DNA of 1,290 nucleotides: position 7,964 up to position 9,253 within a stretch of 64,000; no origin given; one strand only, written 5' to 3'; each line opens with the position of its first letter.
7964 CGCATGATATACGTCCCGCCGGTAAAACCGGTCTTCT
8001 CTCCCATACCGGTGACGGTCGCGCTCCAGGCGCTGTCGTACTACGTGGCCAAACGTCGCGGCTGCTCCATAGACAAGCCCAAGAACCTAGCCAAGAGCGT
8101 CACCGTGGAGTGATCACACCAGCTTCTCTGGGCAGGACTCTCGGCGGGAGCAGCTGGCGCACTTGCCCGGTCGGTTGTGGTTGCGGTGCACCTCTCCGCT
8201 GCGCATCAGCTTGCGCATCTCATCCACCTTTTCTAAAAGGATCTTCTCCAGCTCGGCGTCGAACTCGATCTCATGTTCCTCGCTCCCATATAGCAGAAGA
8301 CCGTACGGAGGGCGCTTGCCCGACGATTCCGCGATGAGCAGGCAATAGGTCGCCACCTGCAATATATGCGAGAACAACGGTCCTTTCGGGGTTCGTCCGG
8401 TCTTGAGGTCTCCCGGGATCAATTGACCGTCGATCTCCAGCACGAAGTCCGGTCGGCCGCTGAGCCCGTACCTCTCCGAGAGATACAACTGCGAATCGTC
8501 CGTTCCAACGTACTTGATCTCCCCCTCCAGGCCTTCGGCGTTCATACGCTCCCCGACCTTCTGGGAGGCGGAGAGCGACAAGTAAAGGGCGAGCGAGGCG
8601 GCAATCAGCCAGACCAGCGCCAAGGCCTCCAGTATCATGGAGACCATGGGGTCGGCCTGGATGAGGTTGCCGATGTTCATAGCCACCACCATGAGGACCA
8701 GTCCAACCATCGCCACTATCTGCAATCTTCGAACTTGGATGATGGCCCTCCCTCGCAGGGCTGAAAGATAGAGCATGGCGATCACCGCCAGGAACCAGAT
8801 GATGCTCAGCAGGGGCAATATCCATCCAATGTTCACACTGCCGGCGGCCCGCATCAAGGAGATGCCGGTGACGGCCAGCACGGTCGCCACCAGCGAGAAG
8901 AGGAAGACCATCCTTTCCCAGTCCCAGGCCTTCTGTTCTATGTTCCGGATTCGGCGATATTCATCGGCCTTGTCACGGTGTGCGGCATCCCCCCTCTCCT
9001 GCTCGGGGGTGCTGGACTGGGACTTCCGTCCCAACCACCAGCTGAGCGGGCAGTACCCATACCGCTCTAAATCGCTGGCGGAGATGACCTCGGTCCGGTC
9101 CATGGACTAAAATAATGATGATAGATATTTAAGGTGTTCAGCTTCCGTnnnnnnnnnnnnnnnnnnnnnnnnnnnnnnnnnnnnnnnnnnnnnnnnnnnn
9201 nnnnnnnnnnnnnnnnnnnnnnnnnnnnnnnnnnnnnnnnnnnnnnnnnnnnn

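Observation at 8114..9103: Cas4/DUF83-type nuclease split by four predicted transmembrane helices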

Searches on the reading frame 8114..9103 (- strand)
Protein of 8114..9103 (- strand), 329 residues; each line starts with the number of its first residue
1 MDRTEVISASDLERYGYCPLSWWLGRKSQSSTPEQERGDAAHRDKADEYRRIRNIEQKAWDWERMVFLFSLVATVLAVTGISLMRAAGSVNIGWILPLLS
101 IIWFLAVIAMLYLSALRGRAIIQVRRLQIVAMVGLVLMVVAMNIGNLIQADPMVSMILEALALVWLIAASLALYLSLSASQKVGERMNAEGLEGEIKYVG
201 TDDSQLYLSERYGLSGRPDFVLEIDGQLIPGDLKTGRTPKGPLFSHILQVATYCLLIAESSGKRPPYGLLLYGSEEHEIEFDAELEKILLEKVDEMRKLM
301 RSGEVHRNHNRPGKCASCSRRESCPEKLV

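Call 3: search_protein_families(library=pfam, proteins=[window:8114-9103:-], max_evalue=1)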
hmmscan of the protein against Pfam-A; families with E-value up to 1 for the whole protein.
window:8114-9103:- (329 aa): 4 families
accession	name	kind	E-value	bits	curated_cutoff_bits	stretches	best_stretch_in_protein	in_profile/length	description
PF12705.13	PDDEXK_1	-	8e-16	59.2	22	2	191-325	114-247/247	PD-(D/E)XK nuclease superfamily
PF01930.23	Cas_Cas4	-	5.7e-08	33.4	22.7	1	215-324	53-158/160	Domain of unknown function DUF83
PF21753.2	DACNK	-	0.0089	16.2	27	1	240-300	16-75/146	Probable sensor domain DACNK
PF10864.13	DUF2663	-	0.97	10.3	25.2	0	123-183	18-77/127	Protein of unknown function (DUF2663)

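Call 4: search_protein_families(library=ncbifam, proteins=[window:8114-9103:-], max_evalue=1)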
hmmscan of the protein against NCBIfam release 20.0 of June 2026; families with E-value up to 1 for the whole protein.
window:8114-9103:- (329 aa): 5 families
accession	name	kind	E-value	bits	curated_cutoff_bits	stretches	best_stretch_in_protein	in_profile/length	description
TIGR00372.1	cas4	equivalog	1.1e-21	77.5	65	2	209-325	63-179/180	CRISPR-associated protein Cas4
NF049935.1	cas4g_cas1g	exception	4.9e-10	38.5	560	1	207-324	68-189/546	CRISPR-associated endonuclease Cas4g/Cas1g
NF043039.1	HgcAB_like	equivalog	0.0087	15.7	285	1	62-174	153-265/350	HgcAB-like fusion protein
TIGR03491.1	TIGR03491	subfamily_domain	0.0092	15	97.45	1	233-327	116-207/462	TM0106 family RecB-like putative nuclease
TIGR03025.1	EPS_sugtrans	subfamily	0.27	10.4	295.55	1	75-182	12-120/445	exopolysaccharide biosynthesis polyprenyl glycosylphosphotransferase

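Call 5: find_homologous_proteins(query=window:8114-9103:-)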
Query window:8114-9103:- (329 aa): 965 proteins with E <= 0.001 among 6296 candidates; the best 120 are listed.
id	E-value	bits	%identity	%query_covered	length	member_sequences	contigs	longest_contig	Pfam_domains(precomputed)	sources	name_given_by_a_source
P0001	4.1e-214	728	100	100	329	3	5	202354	PF01930.24,PF12705.14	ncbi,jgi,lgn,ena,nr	ncbi:MAG TPA: PD-(D/E)XK nuclease family protein [Methanomassiliicoccales archaeon]|nr:PD-(D/E)XK nu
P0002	1.1e-211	720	98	100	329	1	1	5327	PF01930.24,PF12705.14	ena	-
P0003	6.9e-208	707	97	100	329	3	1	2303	PF01930.24,PF12705.14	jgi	-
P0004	5.3e-192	655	89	100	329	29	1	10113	PF01930.24,PF12705.14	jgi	jgi:CRISPR-associated exonuclease Cas4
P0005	1.8e-191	653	88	100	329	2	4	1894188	PF01930.24,PF12705.14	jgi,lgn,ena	jgi:CRISPR-associated exonuclease Cas4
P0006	4.7e-190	649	88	100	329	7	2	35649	PF01930.24,PF12705.14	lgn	-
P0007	4.3e-189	646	88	100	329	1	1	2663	PF01930.24,PF12705.14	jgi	-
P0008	7.7e-188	641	88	100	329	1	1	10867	PF01930.24,PF12705.14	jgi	-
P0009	2.0e-187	640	87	100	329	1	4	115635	PF01930.24,PF12705.14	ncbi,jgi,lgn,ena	ncbi:PD-(D/E)XK nuclease superfamily protein [anaerobic digester metagenome]|jgi:CRISPR-associated e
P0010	2.3e-187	640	86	100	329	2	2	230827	PF01930.24,PF12705.14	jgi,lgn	-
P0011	1.9e-186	637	88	100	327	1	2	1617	PF01930.24,PF12705.14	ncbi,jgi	jgi:CRISPR-associated exonuclease Cas4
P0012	3.0e-186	636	86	100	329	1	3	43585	PF01930.24,PF12705.14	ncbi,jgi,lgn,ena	-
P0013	3.6e-184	629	86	100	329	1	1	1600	PF01930.24,PF12705.14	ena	-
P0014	1.8e-183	627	86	100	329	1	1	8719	PF01930.24,PF12705.14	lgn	-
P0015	1.4e-182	624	84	100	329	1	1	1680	PF01930.24,PF12705.14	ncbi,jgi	jgi:CRISPR-associated exonuclease Cas4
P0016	1.9e-179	614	82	100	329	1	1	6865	PF01930.24,PF12705.14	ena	-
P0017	4.2e-179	613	82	100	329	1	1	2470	PF01930.24,PF12705.14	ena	-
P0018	4.7e-176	603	81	100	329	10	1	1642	PF01930.24,PF12705.14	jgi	-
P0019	6.6e-176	602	98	86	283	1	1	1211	PF12705.14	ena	-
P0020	7.7e-175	599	81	100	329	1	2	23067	PF01930.24,PF12705.14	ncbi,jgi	jgi:CRISPR-associated exonuclease Cas4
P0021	1.4e-174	598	81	98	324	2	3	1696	PF01930.24,PF12705.14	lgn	-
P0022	1.5e-174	598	81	100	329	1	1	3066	PF01930.24,PF12705.14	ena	-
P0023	7.3e-169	579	85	93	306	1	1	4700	PF01930.24,PF12705.14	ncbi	-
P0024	4.7e-167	573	76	100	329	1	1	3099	PF01930.24,PF12705.14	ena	-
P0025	2.2e-166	571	77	100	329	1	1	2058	PF01930.24,PF12705.14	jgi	jgi:CRISPR-associated exonuclease Cas4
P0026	1.1e-165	569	77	98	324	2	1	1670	PF01930.24,PF12705.14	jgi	-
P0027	6.5e-165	566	75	100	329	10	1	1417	PF01930.24,PF12705.14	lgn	-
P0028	6.2e-164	563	75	100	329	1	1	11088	PF01930.24,PF12705.14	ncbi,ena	-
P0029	6.2e-161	553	74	100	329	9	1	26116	PF01930.24,PF12705.14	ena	-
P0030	1.5e-160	552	74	100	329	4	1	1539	PF01930.24,PF12705.14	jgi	jgi:CRISPR-associated exonuclease Cas4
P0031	4.1e-159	547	74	100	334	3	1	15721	PF01930.24,PF12705.14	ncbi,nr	ncbi:MAG: PD-(D/E)XK nuclease family protein [Methanomassiliicoccales archaeon]|nr:PD-(D/E)XK nuclea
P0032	3.1e-157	541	73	100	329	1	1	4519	PF01930.24,PF12705.14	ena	-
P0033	5.9e-156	537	71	100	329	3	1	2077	PF01930.24,PF12705.14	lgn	-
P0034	3.5e-154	531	71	100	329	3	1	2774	PF01930.24,PF12705.14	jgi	jgi:CRISPR-associated exonuclease Cas4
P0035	4.8e-154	530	82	88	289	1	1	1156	PF01930.24,PF12705.14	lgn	-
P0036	1.2e-151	522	72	100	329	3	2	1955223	PF01930.24,PF12705.14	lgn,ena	-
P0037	1.5e-139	483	88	78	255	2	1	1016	PF01930.24,PF12705.14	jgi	-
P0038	1.5e-136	473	88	75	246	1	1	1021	PF01930.24,PF12705.14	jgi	-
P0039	5.3e-128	445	77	80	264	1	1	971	PF01930.24,PF12705.14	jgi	jgi:CRISPR-associated exonuclease Cas4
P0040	2.4e-105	370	52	98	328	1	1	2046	PF01930.24,PF12705.14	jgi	jgi:CRISPR-associated exonuclease Cas4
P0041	1.2e-104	368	51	99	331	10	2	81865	PF01930.24,PF12705.14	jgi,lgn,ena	jgi:CRISPR-associated exonuclease Cas4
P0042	1.4e-104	368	52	98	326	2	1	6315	PF01930.24,PF12705.14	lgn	-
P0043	6.8e-104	366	50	98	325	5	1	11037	PF01930.24,PF12705.14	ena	-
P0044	7.3e-104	366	51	98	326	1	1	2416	PF01930.24,PF12705.14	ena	-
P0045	2.5e-103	364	88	57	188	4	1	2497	PF01930.24,PF12705.14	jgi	-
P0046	3.8e-103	363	50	98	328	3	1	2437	PF01930.24,PF12705.14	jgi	jgi:CRISPR-associated exonuclease Cas4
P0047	1.7e-102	361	51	98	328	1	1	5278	PF01930.24,PF12705.14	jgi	jgi:CRISPR-associated exonuclease Cas4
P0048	1.7e-102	361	52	98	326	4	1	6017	PF01930.24,PF12705.14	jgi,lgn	-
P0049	3.7e-102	360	51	98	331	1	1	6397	PF01930.24,PF12705.14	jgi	jgi:CRISPR-associated exonuclease Cas4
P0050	7.5e-102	359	53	99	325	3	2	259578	PF01930.24,PF12705.14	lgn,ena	-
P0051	8.1e-102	359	51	98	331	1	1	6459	PF01930.24,PF12705.14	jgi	jgi:CRISPR-associated exonuclease Cas4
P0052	8.3e-102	359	50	99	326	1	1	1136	PF01930.24,PF12705.14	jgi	jgi:CRISPR-associated exonuclease Cas4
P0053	4.0e-101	357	49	98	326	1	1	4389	PF01930.24,PF12705.14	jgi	jgi:CRISPR-associated exonuclease Cas4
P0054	4.7e-101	356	49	98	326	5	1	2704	PF01930.24,PF12705.14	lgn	-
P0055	4.9e-101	356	50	99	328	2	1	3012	PF01930.24,PF12705.14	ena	-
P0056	4.9e-101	356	49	98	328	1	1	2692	PF01930.24,PF12705.14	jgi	jgi:CRISPR-associated exonuclease Cas4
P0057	5.0e-101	356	50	98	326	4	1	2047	PF01930.24,PF12705.14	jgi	jgi:CRISPR-associated exonuclease Cas4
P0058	8.6e-101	355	50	98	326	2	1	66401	PF01930.24,PF12705.14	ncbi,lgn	ncbi:MAG TPA: CRISPR-associated protein Cas4 [Methanomassiliicoccales archaeon]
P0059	1.2e-100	355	50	98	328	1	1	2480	PF01930.24,PF12705.14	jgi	jgi:CRISPR-associated exonuclease Cas4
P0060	1.6e-100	355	51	98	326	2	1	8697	PF01930.24,PF12705.14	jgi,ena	-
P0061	7.9e-100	352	51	98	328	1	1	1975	PF01930.24,PF12705.14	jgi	jgi:CRISPR-associated exonuclease Cas4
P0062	7.9e-100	352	49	99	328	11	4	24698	PF01930.24,PF12705.14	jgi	jgi:CRISPR-associated exonuclease Cas4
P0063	1.1e-99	352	49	99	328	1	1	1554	PF01930.24,PF12705.14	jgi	jgi:CRISPR-associated exonuclease Cas4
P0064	1.2e-99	352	48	98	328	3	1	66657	PF01930.24,PF12705.14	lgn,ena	-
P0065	2.2e-99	351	50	98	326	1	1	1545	PF01930.24,PF12705.14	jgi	jgi:CRISPR-associated exonuclease Cas4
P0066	2.5e-99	351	50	98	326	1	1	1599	PF01930.24,PF12705.14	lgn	-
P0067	4.2e-99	350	52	99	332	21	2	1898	PF01930.24,PF12705.14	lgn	-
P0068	6.2e-99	349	49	99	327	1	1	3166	PF01930.24,PF12705.14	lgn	-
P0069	7.6e-99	349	50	98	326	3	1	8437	PF01930.24,PF12705.14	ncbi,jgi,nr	ncbi:MAG: CRISPR-associated protein Cas4 [Methanomassiliicoccales archaeon]|nr:CRISPR-associated pro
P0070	1.1e-98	349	50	98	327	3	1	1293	PF01930.24,PF12705.14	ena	-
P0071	2.1e-98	348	51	98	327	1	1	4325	PF04893.23,PF01930.24,PF12705.14,PF19554.5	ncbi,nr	ncbi:MAG: CRISPR-associated protein Cas4 [Methanomassiliicoccales archaeon]|nr:CRISPR-associated pro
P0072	2.6e-98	347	50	98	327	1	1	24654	PF01930.24,PF12705.14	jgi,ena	-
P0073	3.1e-98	347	50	98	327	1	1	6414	PF01930.24,PF12705.14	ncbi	-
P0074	3.4e-98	347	50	98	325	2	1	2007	PF01930.24,PF12705.14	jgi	-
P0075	4.3e-98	347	48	98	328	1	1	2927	PF01930.24,PF12705.14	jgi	jgi:CRISPR-associated exonuclease Cas4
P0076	5.2e-98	346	51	98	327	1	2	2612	PF01930.24,PF12705.14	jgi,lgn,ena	jgi:CRISPR-associated exonuclease Cas4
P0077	1.1e-97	345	49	98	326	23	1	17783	PF01930.24,PF12705.14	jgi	jgi:CRISPR-associated exonuclease Cas4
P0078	1.5e-97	345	48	100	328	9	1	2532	PF01930.24,PF12705.14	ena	-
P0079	1.8e-97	345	48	98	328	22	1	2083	PF01930.24,PF12705.14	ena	-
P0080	2.5e-97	344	49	98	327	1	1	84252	PF01930.24,PF12705.14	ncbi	-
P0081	2.5e-97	344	50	99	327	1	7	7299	PF01930.24,PF12705.14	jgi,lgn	jgi:CRISPR-associated exonuclease Cas4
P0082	3.9e-97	343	47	98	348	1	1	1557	PF01930.24,PF12705.14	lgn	-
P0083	4.0e-97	343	49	98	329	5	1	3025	PF01930.24,PF12705.14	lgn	-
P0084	4.7e-97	343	49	98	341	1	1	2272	PF01930.24,PF12705.14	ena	-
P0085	4.8e-97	343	49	98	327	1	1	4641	PF01930.24,PF12705.14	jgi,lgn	jgi:CRISPR-associated exonuclease Cas4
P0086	4.9e-97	343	49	98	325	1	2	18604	PF01930.24,PF12705.14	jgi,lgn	-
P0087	5.5e-97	343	49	99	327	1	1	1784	PF01930.24,PF12705.14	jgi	jgi:CRISPR-associated exonuclease Cas4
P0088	6.1e-97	343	49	98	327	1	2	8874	PF01930.24,PF12705.14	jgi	jgi:CRISPR-associated exonuclease Cas4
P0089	6.6e-97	343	49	98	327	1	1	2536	PF01930.24,PF12705.14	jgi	jgi:CRISPR-associated exonuclease Cas4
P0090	6.9e-97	343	49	98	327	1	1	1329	PF01930.24,PF12705.14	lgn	-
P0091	8.6e-97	342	51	99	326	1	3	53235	PF01930.24,PF12705.14,PF09874.15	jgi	jgi:CRISPR-associated exonuclease Cas4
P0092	9.2e-97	342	51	99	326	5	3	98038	PF01930.24,PF12705.14,PF09874.15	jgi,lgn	jgi:CRISPR-associated exonuclease Cas4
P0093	1.1e-96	342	49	99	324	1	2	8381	PF01930.24,PF12705.14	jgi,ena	-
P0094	1.5e-96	342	50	99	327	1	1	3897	PF01930.24,PF12705.14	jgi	jgi:CRISPR-associated exonuclease Cas4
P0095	1.9e-96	341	49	98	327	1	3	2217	PF01930.24,PF12705.14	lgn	-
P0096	2.0e-96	341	49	99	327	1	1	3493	PF01930.24,PF12705.14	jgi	jgi:CRISPR-associated exonuclease Cas4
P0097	2.0e-96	341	79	58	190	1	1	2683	PF01930.24,PF12705.14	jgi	-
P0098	2.1e-96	341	49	98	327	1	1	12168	PF01930.24,PF12705.14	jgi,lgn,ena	-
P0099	2.4e-96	341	49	99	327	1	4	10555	PF01930.24,PF12705.14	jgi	jgi:CRISPR-associated exonuclease Cas4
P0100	2.6e-96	341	48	98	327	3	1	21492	PF01930.24,PF12705.14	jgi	-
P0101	2.8e-96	341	49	98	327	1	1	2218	PF01930.24,PF12705.14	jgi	jgi:CRISPR-associated exonuclease Cas4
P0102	3.2e-96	340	50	98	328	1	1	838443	PF01930.24,PF12705.14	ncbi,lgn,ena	-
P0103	3.3e-96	340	50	98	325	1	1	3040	PF01930.24,PF12705.14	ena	-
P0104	3.7e-96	340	50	99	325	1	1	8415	PF01930.24,PF12705.14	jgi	jgi:CRISPR-associated exonuclease Cas4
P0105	4.1e-96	340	49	99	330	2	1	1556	PF01930.24,PF12705.14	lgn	-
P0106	4.2e-96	340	49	99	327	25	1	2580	PF01930.24,PF12705.14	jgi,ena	-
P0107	4.4e-96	340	50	99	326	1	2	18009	PF01930.24,PF12705.14,PF09874.15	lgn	-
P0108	5.0e-96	340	50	99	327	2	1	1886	PF01930.24,PF12705.14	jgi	jgi:CRISPR-associated exonuclease Cas4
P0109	5.2e-96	340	50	98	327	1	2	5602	PF01930.24,PF12705.14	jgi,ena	-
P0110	6.5e-96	339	49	98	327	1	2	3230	PF01930.24,PF12705.14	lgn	-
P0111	7.2e-96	339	48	98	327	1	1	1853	PF01930.24,PF12705.14,PF07690.22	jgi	-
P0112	8.1e-96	339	49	98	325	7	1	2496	PF01930.24,PF12705.14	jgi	-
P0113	9.5e-96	339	49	98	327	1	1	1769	PF01930.24,PF12705.14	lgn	-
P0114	1.2e-95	339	49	98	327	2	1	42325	PF01930.24,PF12705.14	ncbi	-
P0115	1.2e-95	339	47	98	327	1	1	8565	PF01930.24,PF12705.14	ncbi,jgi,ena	ncbi:MAG: CRISPR-associated protein Cas4 [Methanomassiliicoccales archaeon]|jgi:CRISPR-associated ex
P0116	1.3e-95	338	50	98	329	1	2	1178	PF01930.24,PF12705.14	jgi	jgi:CRISPR-associated exonuclease Cas4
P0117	1.3e-95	338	49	99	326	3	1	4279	PF01930.24,PF12705.14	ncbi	ncbi:MAG: CRISPR-associated protein Cas4 [Methanomassiliicoccales archaeon]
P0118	1.3e-95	338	48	98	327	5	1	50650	PF01930.24,PF12705.14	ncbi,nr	ncbi:MAG: CRISPR-associated protein Cas4 [Methanomassiliicoccales archaeon]|nr:CRISPR-associated pro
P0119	4.8e-95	337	48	98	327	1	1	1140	PF01930.24,PF12705.14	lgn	-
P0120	4.8e-95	337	50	98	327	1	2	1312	PF01930.24,PF12705.14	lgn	-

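Call 15: find_encoding_contigs(protein=P0050, flank=8000, max_places=2)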
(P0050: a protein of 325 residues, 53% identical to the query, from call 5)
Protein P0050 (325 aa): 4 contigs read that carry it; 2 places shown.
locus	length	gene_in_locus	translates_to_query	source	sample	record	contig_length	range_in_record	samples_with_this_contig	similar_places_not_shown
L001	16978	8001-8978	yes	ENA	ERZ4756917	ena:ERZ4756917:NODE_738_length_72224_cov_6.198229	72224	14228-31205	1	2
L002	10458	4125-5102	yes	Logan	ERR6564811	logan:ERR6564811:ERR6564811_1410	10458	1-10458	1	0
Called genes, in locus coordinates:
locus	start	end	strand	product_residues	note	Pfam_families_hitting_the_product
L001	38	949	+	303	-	PF00005:ABC_tran, PF13304:AAA_21, PF27102:NodI_C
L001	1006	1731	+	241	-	PF01061:ABC2_membrane, PF12698:ABC2_membrane_3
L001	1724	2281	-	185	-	PF00156:Pribosyltran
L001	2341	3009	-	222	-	PF00156:Pribosyltran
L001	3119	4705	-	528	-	PF01979:Amidohydro_1, PF07969:Amidohydro_3 (faint), PF13382:Adenine_deam_C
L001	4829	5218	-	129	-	PF02627:CMD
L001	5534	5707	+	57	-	-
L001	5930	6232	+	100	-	PF04457:MJ1316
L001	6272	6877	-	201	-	PF13273:DUF4064 (faint)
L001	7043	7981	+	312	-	PF14811:TPD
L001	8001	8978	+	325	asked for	PF12705:PDDEXK_1, PF01930:Cas_Cas4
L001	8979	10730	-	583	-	PF13522:GATase_6, PF13537:GATase_7, PF01380:SIS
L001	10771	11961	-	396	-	PF00483:NTP_transferase, PF12804:NTP_transf_3, PF24894:Hexapep_GlmU (faint), PF00132:Hexapep (weak), PF25084:LbH_EIF2B, PF25087:GMPPB_C, PF00132:Hexapep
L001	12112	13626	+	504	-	PF06745:ATPase, PF07088:GvpD_P-loop, PF20440:GvpD_bR2 (weak)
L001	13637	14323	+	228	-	PF06745:ATPase, PF24336:DUF7504, PF23365:DUF7090 (weak)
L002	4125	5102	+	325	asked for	PF12705:PDDEXK_1, PF01930:Cas_Cas4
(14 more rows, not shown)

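Call 16: find_encoding_contigs(protein=P0102, flank=8000, max_places=2)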
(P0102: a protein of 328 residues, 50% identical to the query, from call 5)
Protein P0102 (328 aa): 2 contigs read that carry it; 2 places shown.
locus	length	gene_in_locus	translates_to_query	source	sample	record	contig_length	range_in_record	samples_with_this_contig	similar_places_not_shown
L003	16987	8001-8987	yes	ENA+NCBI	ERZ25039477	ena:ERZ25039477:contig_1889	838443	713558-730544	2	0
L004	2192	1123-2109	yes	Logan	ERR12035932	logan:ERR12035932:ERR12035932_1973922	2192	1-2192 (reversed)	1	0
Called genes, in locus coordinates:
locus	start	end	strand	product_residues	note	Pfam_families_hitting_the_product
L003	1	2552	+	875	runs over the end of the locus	PF00690:Cation_ATPase_N, PF00122:E1-E2_ATPase, PF00702:Hydrolase, PF13246:Cation_ATPase, PF12710:HAD, PF08282:Hydrolase_3 (faint), PF00689:Cation_ATPase_C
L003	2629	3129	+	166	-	PF00692:dUTPase, PF22769:DCD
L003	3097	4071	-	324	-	PF18093:Trm5_N (weak), PF25133:TYW2_N_2, PF02475:TRM5-TYW2_MTfase, PF05175:MTS (weak), PF06325:PrmA (faint), PF13649:Methyltransf_25 (weak)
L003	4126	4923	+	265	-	PF00590:TP_methylase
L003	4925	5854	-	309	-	PF00091:Tubulin, PF12327:FtsZ_C (weak)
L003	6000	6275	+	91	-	PF04457:MJ1316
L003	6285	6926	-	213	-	-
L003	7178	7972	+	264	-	PF14811:TPD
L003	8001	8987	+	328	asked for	PF12705:PDDEXK_1, PF01930:Cas_Cas4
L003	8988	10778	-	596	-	PF13522:GATase_6, PF13537:GATase_7, PF01380:SIS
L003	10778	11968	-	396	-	PF00483:NTP_transferase, PF01128:IspD (faint), PF12804:NTP_transf_3, PF24894:Hexapep_GlmU (faint), PF25084:LbH_EIF2B, PF00132:Hexapep, PF25087:GMPPB_C, PF00132:Hexapep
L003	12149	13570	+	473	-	PF07088:GvpD_P-loop, PF05729:NACHT (faint), PF06745:ATPase (faint), PF23442:DUF7125 (faint), PF20440:GvpD_bR2 (weak)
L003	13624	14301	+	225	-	PF06745:ATPase, PF23365:DUF7090 (weak), PF24336:DUF7504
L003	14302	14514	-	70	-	-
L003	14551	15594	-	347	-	PF12838:Fer4_7 (weak), PF13183:Fer4_8, PF13237:Fer4_10, PF02754:CCG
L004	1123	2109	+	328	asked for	PF12705:PDDEXK_1, PF01930:Cas_Cas4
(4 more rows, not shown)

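Call 17: search_protein_representatives(protein=window:8114-9103:-)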
Query: 329 residues. Proteins with E-value up to 0.001 (for the whole library): 1109; up to 1e-10: 492; up to 1e-30: 73. The best 150 are listed.
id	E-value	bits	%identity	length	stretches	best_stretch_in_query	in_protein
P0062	2.5e-100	352.3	49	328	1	5-328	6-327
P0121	3.2e-91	322.3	49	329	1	5-328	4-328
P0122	9.1e-81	288.0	42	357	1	3-329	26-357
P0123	1.9e-79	283.7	44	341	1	4-328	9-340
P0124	1.8e-78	280.5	39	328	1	7-328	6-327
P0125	2.3e-78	280.1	43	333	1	4-329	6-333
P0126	2.8e-78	279.8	44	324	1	7-329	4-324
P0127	8.1e-75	268.5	42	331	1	5-329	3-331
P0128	1.2e-74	267.9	40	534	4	138-328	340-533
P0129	1.5e-70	254.4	37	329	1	3-328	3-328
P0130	1.4e-69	251.2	41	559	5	131-328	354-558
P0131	1.1e-68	248.4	36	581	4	132-328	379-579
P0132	1.9e-68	247.5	48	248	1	93-328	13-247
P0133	3.5e-67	243.4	39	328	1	1-329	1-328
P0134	2.9e-66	240.3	35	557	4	134-328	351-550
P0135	1.2e-65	238.3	49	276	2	156-329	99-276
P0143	3.3e-61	223.8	39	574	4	147-329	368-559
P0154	3.3e-53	197.5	44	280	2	129-328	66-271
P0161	2.5e-52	194.5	43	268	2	190-328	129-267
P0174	6.0e-44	167.0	41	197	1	150-328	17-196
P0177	4.8e-41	157.5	36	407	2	141-329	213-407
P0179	4.5e-39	151.0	32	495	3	91-329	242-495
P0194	1.5e-29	119.7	29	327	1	8-328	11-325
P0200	7.0e-27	111.0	50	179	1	223-328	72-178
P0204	1.8e-26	109.6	43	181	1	204-328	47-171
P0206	1.2e-25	106.9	43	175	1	207-328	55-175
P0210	3.1e-25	105.5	35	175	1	165-326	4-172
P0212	1.0e-23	100.6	40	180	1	198-328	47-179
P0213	1.2e-23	100.4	43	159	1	204-329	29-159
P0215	1.5e-23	100.0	42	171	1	207-329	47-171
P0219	3.5e-23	98.8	40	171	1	203-327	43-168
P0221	5.1e-23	98.3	37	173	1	161-329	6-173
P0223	8.9e-23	97.5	41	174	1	204-328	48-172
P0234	3.6e-22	95.5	40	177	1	169-328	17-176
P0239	1.1e-21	94.0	37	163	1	205-328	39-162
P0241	1.2e-21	93.8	44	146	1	206-329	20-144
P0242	1.3e-21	93.7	38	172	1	207-328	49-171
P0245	1.6e-21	93.4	41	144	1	207-329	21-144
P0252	2.3e-21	92.8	41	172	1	166-328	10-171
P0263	5.8e-21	91.5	37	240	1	185-329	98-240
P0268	1.3e-20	90.4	41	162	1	196-328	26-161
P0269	1.9e-20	89.9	41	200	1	208-325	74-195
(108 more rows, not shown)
